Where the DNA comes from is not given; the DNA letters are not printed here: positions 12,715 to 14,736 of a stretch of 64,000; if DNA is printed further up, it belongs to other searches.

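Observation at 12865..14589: Orphan low-GC GHKL ATPase immediately upstream of leuS, on the opposite flank from the R-M insertion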

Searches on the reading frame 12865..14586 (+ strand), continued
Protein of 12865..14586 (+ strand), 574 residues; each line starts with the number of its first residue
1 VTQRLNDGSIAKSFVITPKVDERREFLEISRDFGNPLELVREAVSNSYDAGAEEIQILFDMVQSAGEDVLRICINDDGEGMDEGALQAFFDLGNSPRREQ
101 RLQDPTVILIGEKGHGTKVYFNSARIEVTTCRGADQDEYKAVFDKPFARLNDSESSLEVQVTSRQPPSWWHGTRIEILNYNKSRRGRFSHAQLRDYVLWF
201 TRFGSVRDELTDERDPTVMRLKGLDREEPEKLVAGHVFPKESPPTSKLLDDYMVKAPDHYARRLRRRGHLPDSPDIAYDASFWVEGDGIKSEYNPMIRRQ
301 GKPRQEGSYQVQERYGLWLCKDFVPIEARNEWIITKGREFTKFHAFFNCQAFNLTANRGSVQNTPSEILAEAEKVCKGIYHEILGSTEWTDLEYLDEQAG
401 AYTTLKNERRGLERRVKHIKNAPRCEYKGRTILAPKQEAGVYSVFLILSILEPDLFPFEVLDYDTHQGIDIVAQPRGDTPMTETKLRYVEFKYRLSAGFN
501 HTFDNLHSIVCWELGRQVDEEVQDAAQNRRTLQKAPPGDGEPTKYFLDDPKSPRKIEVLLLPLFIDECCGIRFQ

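Call 38: predict_structure(alignment_id=A1)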
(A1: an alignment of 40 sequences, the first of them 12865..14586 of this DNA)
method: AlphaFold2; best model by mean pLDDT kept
length: 574 residues; sequences in the alignment: 40
mean_pLDDT: 86.0   pTM: 0.72
mean pLDDT of the five models: 86.0, 85.1, 83.3, 82.8, 80.4
residues with pLDDT >= 90: 306; 70-90: 200; 50-70: 57; < 50: 11
segments of 3 or more residues with pLDDT < 50: 1-8, 112-114
pLDDT, mean of each block of 10 residues (from residue 1): 48 84 58 77 87 96 91 94 86 63 63 60 91 90 87 80 91 93 86 93 93 93 97 95 93 93 96 96 94 89 86 89 82 68 92 79 91 94 92 90 80 84 92 91 92 89 72 78 80 87 91 92 91 87 91 91 93 90
secondary structure, 60 per line:
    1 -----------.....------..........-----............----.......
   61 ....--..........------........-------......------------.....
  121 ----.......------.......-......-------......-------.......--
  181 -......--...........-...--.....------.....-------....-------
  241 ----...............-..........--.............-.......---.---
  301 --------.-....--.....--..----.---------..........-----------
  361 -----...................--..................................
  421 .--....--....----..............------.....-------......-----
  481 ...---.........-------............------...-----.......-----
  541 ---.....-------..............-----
elements in order: E12-16 H23-32 H38-49 E54-64 E67-76 H83-90 H98-103 H116-120 E125-131 E138-144 H146-151 E159-164 E172-178 H182-187 H190-200 H207-211 E218-222 E230-233 H245-259 E261-270 E273-285 H287-293 H311-314 E317-321 E343-349 H366-384 H387-421 E424-427 E430-433 H438-451 E458-462 E470-475 E487-495 E506-514 E521-523 E529-535 E544-548 E556-560 H561-569

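Call 41: fold_search(model_id=the predicted structure, library=pdb)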
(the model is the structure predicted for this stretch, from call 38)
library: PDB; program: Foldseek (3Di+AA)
matches with E <= 10: 1396; with E <= 0.001: 266
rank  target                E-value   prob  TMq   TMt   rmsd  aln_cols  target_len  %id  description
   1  9a6t_B                9.4e-13  1.00  0.41  0.38   7.8       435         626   15  Integrative model of DNAK-HTPG by crosslinking MS and deep learning (released 2024-09-18)
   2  7kcl_A                1.1e-11  1.00  0.41  0.39   6.8       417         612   15  Full-length human mitochondrial Hsp90 (TRAP1) in complex with SdhB in the presence of AMP-PNP (released 2021-10-13)
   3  7kcl_B                2.1e-11  1.00  0.38  0.36   8.1       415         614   15  Full-length human mitochondrial Hsp90 (TRAP1) in complex with SdhB in the presence of AMP-PNP (released 2021-10-13)
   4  8ffv_A                3.5e-11  1.00  0.40  0.37   9.5       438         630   13  Cryo-EM structure of the GR-Hsp90-FKBP52 complex (released 2023-11-01)
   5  8gae_B                4.2e-11  1.00  0.40  0.37  13.0       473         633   13  Hsp90 provides platform for CRaf dephosphorylation by PP5 (released 2023-04-26)
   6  4z1i_D                5.2e-11  1.00  0.41  0.51   7.3       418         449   16  Crystal structure of human Trap1 with AMPPNP (released 2015-04-29)
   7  6xlf_A                5.9e-11  1.00  0.40  0.38   6.8       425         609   13  Full-length Hsc82 in complex with Aha1 in the presence of AMP-PNP (released 2021-06-30)
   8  8ffv_B                7.4e-11  1.00  0.42  0.38   6.7       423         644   14  Cryo-EM structure of the GR-Hsp90-FKBP52 complex (released 2023-11-01)
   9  8gae_A                7.4e-11  1.00  0.40  0.37   7.3       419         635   14  Hsp90 provides platform for CRaf dephosphorylation by PP5 (released 2023-04-26)
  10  8eoa_A                7.8e-11  1.00  0.38  0.35   8.6       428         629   12  Cryo-EM structure of human HSP90B-AIPL1 complex (released 2023-01-25)
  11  8fx4_A                8.8e-11  1.00  0.41  0.38   7.1       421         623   14  GC-C-Hsp90-Cdc37 regulatory complex (released 2023-07-12)
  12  5tvw_B                1.2e-10  1.00  0.41  0.40   6.8       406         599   15  Crystal structure of mitochondrial Hsp90 (TRAP1) with ATP in absence of Mg, hemi-hydrolyzed (released 2018-03-14)
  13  8eob_A                1.5e-10  1.00  0.38  0.36   7.5       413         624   12  Cryo-EM structure of human HSP90B in the closed state (released 2023-01-25)
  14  8h77_B                1.6e-10  1.00  0.37  0.35   8.7       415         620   14  Hsp90-AhR-p23-XAP2 complex (released 2023-01-04)
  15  6xlg_A                1.7e-10  1.00  0.40  0.38   6.7       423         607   15  Full-length Hsc82 in complex with two Aha1 CTD in the presence of ATPgammaS (released 2021-06-30)
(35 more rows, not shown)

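Call 42: get_annotated_region(hit=H1, flank=8000)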
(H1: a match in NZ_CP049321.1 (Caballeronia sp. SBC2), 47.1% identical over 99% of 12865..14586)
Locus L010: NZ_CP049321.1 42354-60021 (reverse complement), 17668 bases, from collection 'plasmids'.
description: Caballeronia sp. SBC2 plasmid pSBC2-5, complete sequence
organism: Caballeronia sp. SBC2 (NCBI taxid 2705547)
taxonomy: Bacteria; Pseudomonadota; Betaproteobacteria; Burkholderiales; Burkholderiaceae; Caballeronia; Caballeronia sp. SBC2
host: -; source: whole organism,soil; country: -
typing (MOB-suite, as given by PLSDB): mobilizable; relaxase MOBP
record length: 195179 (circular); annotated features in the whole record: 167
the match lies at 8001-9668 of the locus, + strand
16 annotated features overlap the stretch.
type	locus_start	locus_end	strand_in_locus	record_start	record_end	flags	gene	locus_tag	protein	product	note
CDS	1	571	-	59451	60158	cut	imuA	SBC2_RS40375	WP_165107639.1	translesion DNA synthesis-associated protein ImuA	GO:0051782 - negative regulation of cell division [Evidence IEA]; GO:0009432 - SOS response [Evidence IEA]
CDS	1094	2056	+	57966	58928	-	-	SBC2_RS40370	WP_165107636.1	N-6 DNA methylase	GO:0006306 - DNA methylation [Evidence IEA]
CDS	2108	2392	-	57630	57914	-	-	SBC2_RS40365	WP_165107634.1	helix-turn-helix domain-containing protein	-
CDS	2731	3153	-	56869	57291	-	-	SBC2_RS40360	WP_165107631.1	antirestriction protein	-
CDS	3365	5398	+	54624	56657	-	-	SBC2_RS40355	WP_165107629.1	ParB/RepB/Spo0J family partition protein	-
CDS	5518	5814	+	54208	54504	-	-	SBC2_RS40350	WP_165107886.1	type II toxin-antitoxin system RelE/ParE family toxin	-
CDS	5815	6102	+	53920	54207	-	-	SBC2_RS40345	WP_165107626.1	addiction module antidote protein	-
CDS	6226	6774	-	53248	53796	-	-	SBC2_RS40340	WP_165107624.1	hypothetical protein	-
CDS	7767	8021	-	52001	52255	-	-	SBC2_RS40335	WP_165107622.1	hypothetical protein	-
CDS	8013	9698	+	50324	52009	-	-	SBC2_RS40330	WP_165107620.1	ATP-binding protein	-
CDS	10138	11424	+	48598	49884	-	-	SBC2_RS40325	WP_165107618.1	hypothetical protein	-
CDS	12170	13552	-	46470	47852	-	-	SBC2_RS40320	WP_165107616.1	hypothetical protein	-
CDS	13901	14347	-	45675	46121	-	-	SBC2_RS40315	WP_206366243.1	hypothetical protein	-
CDS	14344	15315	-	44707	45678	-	-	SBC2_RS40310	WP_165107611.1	hypothetical protein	-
CDS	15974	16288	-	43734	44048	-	-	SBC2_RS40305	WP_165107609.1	hypothetical protein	-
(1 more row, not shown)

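Call 59: search_protein_families(library=pfam, proteins=[L002:10855-13035:+, L002:9938-10858:+], max_evalue=1)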
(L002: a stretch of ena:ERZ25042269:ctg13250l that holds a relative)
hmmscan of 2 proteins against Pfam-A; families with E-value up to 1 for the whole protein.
L002:10855-13035:+ (727 aa): 7 families
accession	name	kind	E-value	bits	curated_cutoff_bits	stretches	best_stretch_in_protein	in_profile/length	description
PF13589.12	HATPase_c_3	-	3.4e-20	72.9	25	1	121-252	5-125/137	Histidine kinase-, DNA gyrase B-, and HSP90-like ATPase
PF14213.11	DUF4325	-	1.9e-12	47.1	23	1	17-78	1-60/64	STAS-like domain of unknown function (DUF4325)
PF01939.22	NucS_C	-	1.7e-06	28.5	24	1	587-672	14-88/124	Endonuclease NucS C-terminal domain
PF02518.31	HATPase_c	-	1.6e-05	25.7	26.4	1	122-271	9-107/111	Histidine kinase-, DNA gyrase B-, and HSP90-like ATPase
PF21773.2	ODAD1_CC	-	0.0067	16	27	1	423-533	110-222/287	ODAD1 central coiled coil region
PF04313.20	HSDR_N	-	0.029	14.7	25.1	1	603-645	124-178/198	Type I restriction enzyme R protein N terminus (HSDR_N)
PF19963.4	VMAP-M1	-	0.48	11.5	25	0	424-510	12-97/113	vWA-MoxR associated protein middle region (VMAP-M) 1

L002:9938-10858:+ (307 aa): 2 families
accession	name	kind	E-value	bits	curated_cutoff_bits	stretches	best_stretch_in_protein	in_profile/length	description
PF01740.26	STAS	-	0.0047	17.1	22.6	1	26-82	29-85/106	STAS domain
PF02518.31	HATPase_c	-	0.0077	17.1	26.4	1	156-255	11-97/111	Histidine kinase-, DNA gyrase B-, and HSP90-like ATPase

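Call 60: search_protein_families(library=padloc, proteins=[L002:10855-13035:+, L002:9938-10858:+, P0037], max_evalue=1)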
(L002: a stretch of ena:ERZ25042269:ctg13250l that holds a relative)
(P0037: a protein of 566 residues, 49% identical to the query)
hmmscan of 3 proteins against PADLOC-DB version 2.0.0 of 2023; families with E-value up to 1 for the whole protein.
L002:10855-13035:+ (727 aa): 2 families
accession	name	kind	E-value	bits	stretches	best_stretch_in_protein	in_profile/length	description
PDLC03419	REase_II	-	1.8e-33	113.8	2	103-294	9-200/695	Type II restriction enzyme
PDLC03485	REase_II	-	5.4e-31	105.7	2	104-315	11-209/611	Type II restriction enzyme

L002:9938-10858:+ (307 aa): 2 families
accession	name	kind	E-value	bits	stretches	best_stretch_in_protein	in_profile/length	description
PDLC02567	DrmA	-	0.019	10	1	148-235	136-223/1750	DrmA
PDLC04764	PDC-M65A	-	0.029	11.2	1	208-249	292-336/398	-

P0037 (566 aa): 1 family
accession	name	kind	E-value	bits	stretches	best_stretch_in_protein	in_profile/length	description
PDLC03419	REase_II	-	0.00041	16.8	1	23-87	20-81/695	Type II restriction enzyme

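Call 61: find_encoding_contigs(protein=P0001, flank=10000, max_places=3)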
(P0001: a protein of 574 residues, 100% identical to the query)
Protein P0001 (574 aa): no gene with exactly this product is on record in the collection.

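Call 62: find_related_loci(query=A1, collection=genome_contigs, flank=6000)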
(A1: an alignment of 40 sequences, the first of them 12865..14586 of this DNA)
Query A1 (574 aa) in genome_contigs; peptide patterns used: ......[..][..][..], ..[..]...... (x = any residue, [..] = any of these).
310 stretches matched a pattern; 213 encode a relative of the query (tblastn E <= 1e-3); the best 80 are kept; 80 distinct loci.
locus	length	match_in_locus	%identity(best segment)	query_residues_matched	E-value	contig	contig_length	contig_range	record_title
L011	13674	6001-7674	51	15-574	0e+0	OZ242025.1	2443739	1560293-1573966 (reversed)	MAG: Dehalococcoidia bacterium isolate 154789fe-1cbe-4e12-9e25-a4d867c0b0dd genome assembly, chromosome: 1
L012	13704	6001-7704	49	1-574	0e+0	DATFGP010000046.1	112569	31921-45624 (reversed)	MAG TPA_asm: Pyrinomonadaceae bacterium isolate SMAG_U8666 k141_2169744, whole genome shotgun sequence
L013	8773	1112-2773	49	14-574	0e+0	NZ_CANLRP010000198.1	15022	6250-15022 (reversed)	Uncultured Microscilla sp. isolate N.fasta NODE_198, whole genome shotgun sequence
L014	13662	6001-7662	48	14-574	0e+0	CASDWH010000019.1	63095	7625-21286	uncultured bacterium isolate SI.O35.metabat-bins.87 genome assembly, contig: SI.O35.metabat-bins.87.fa_k141_312379, whol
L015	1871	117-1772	50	14-573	0e+0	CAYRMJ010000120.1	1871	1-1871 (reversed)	MAG TPA_asm: uncultured Thermoplasmata archaeon isolate SRP163575_co3_21 genome assembly, contig: NODE_62115_length_1871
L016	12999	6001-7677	49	8-574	4e-180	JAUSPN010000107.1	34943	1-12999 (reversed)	MAG: Candidatus Desulfaltia sp. isolate E21_metabat.bin.72 E21_k141_378451, whole genome shotgun sequence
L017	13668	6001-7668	51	15-573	0e+0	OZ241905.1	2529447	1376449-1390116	MAG: Nitrospirales bacterium isolate 4ba8bffd-60cb-465e-9873-b59a9ad782a3 genome assembly, chromosome: 1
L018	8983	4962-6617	50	16-573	3e-179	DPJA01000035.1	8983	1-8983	MAG TPA_asm: Lachnospiraceae bacterium isolate UBA8514 contig_706329, whole genome shotgun sequence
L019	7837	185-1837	49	13-573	2e-179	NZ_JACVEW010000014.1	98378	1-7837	Marinobacterium alkalitolerans strain AK62 NODE_14_length_98378_cov_81.015198, whole genome shotgun sequence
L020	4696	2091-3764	50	13-574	0e+0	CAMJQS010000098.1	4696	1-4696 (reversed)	MAG: uncultured Selenomonadales bacterium isolate SRR12081293_bin.93_metaWRAP_v1.3_MAG genome assembly, contig: ERZ12289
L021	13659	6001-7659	49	13-573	1e-177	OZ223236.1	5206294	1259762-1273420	MAG: Candidatus Ozemobacteraceae bacterium isolate 4ee0fdf2-fbb4-4151-bfa0-813162405533 genome assembly, chromosome: 2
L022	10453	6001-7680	48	8-574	6e-178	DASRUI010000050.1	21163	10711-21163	MAG TPA_asm: Thermodesulfobacteriota bacterium isolate SMAG_U7962 k141_37278, whole genome shotgun sequence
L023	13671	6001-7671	48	8-574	2e-177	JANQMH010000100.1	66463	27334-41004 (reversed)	MAG: Exilibacterium sp. isolate PL25a_bin.9 k99_2452990, whole genome shotgun sequence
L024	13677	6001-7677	47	8-574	3e-177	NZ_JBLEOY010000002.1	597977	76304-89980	Candidatus Acidulodesulfobacterium sp. H_13 NODE_4_length_597977_cov_341.020637, whole genome shotgun sequence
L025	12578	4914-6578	47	10-574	1e-176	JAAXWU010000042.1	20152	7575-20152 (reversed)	MAG: Chlorobaculum sp. isolate W9_Combined_metabat2_041 W9_Combined_metabat2_041_NODE_1437, whole genome shotgun sequenc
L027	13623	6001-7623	49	14-561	4e-176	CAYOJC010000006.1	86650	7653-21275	MAG TPA_asm: uncultured Syntrophobacteraceae bacterium isolate SRP136066_co1_407 genome assembly, contig: NODE_144_lengt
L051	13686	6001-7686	46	8-573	3e-169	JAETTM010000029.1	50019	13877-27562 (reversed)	MAG: Lachnospiraceae bacterium isolate S4_Bin4 scaffold_964_3, whole genome shotgun sequence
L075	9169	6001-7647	45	17-574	2e-153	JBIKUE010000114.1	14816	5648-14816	MAG: Saprospiraceae bacterium isolate ME2015-08-07_3300034020_group6_bin72 Rohwer_bin598_scaffold_2684_c1, whole genome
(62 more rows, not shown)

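Call 72: find_homologous_proteins(query=L002:10855-13035:+, max_evalue=0.001)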
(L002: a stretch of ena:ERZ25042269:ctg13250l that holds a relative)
Query L002:10855-13035:+ (727 aa): 1132 proteins with E <= 0.001 among 8000 candidates; the best 120 are listed.
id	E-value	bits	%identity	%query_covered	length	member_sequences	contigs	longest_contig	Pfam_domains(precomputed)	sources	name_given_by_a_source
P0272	0.0e+0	1641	100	100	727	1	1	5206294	PF14213.12,PF02518.32,PF01939.22,PF13589.13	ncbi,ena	-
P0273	0.0e+0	1159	71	100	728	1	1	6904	PF14213.12,PF13589.13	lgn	-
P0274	0.0e+0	1127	69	100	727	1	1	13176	PF14213.12,PF13589.13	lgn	-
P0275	3.4e-261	887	60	88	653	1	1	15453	PF13589.13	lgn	-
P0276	2.4e-260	884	61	88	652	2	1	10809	PF13589.13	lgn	-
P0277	6.0e-233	793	55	87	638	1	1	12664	PF13589.13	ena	-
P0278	1.0e-229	783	55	86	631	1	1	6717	PF13589.13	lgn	-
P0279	3.0e-195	669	47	87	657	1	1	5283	PF13589.13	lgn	-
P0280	2.4e-191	656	47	86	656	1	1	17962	PF04313.21,PF13589.13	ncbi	-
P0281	3.6e-190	652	45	87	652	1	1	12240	PF13589.13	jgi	jgi:hypothetical protein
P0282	2.4e-187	643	46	87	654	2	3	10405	PF13589.13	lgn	-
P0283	7.7e-187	641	46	87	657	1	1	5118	PF13589.13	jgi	jgi:hypothetical protein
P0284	5.4e-186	638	46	87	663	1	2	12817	PF13589.13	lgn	-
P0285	5.5e-186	638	46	87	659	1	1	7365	PF13589.13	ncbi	-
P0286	2.4e-184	633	45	88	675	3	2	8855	PF01939.22,PF13589.13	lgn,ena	-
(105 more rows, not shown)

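Call 82: find_related_loci(query=A1, collection=viral_contigs, flank=8000)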
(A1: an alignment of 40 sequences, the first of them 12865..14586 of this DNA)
Query A1 (574 aa) in viral_contigs; peptide patterns used: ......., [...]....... (x = any residue, [..] = any of these).
54 stretches matched a pattern; 6 encode a relative of the query (tblastn E <= 1e-3); 6 distinct loci.
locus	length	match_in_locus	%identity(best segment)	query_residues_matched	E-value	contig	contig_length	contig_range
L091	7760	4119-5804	46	8-574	0e+0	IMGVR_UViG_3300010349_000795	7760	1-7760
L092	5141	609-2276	46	14-574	9e-180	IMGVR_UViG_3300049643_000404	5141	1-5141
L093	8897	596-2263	46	14-574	8e-176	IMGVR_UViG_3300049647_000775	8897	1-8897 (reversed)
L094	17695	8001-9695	45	3-574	1e-169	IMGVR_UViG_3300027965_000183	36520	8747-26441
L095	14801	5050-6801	43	15-574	7e-151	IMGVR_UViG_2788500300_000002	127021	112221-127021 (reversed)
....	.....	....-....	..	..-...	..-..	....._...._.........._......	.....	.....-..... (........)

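Call 94: search_protein_families(library=pfam, proteins=[L051:7827-10790:+, L027:8252-9250:+, L075:4186-5745:+], max_evalue=0.01)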
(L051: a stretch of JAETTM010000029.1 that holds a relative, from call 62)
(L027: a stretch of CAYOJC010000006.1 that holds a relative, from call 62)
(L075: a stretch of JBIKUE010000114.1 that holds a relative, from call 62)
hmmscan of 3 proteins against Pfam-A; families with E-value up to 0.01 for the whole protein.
L051:7827-10790:+ (988 aa): 6 families
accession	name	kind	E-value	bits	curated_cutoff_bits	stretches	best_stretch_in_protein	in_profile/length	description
PF22548.2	AEP-TOTE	-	3e-75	253.2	27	1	69-313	2-229/230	TOTE conflict system, Archaeo-Eukaryotic Primase domain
PF04851.21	ResIII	-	6.7e-16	59.1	22.5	1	471-616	22-164/164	Type III restriction enzyme, res subunit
PF00270.35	DEAD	-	5.5e-09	36.4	26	1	462-615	4-161/167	DEAD/DEAH box helicase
PF00271.37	Helicase_C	-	0.0028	18.3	23.5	1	692-792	12-108/110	Helicase conserved C-terminal domain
PF13091.12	PLDc_2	-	0.0088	16.3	27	0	858-974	4-124/132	PLD-like domain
PF00176.29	SNF2-rel_dom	-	0.0093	15.5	24.9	0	474-617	19-166/290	SNF2-related domain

L027:8252-9250:+ (333 aa): 8 families
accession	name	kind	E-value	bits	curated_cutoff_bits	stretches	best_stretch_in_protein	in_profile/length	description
PF25583.1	WCX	-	1.7e-17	63.9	23.9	1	245-313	2-67/76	WCX domain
PF13280.12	WYL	-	1.2e-12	48.1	21.8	1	150-218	2-70/70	WYL domain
PF08279.18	HTH_11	-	4.4e-08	33.3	25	1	13-63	1-53/55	HTH domain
PF21476.4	PF0610-like_N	-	4.1e-06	27.4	33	1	16-50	5-39/50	PF0610-like, N-terminal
PF19187.6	HTH_PafC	-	0.00017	21.8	32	0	12-55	4-48/115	PafC helix-turn-helix domain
PF13518.12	HTH_28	-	0.0002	21.8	25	1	16-53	4-40/52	Helix-turn-helix domain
PF02796.21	HTH_7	-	0.0041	17.7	23.8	1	4-45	2-41/45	Helix-turn-helix domain of resolvase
PF01022.26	HTH_5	-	0.0079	16.5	22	0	16-53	6-43/47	Bacterial regulatory protein, arsR family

L075:4186-5745:+ (520 aa): 4 families
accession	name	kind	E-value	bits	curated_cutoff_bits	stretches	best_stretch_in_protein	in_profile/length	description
PF00589.27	Phage_integrase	-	1.7e-38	132.6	27.1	1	345-505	2-170/172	Phage integrase family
PF13495.12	Phage_int_SAM_4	-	1.7e-15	57.6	27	1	251-326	6-81/85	Phage integrase, N-terminal SAM-like domain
PF02899.23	Phage_int_SAM_1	-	0.00054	20.6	22.3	1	256-321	11-77/83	Phage integrase, N-terminal SAM-like domain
PF13102.12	Phage_int_SAM_5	-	0.0049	17.7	22.3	0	261-312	19-71/98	Phage integrase SAM-like domain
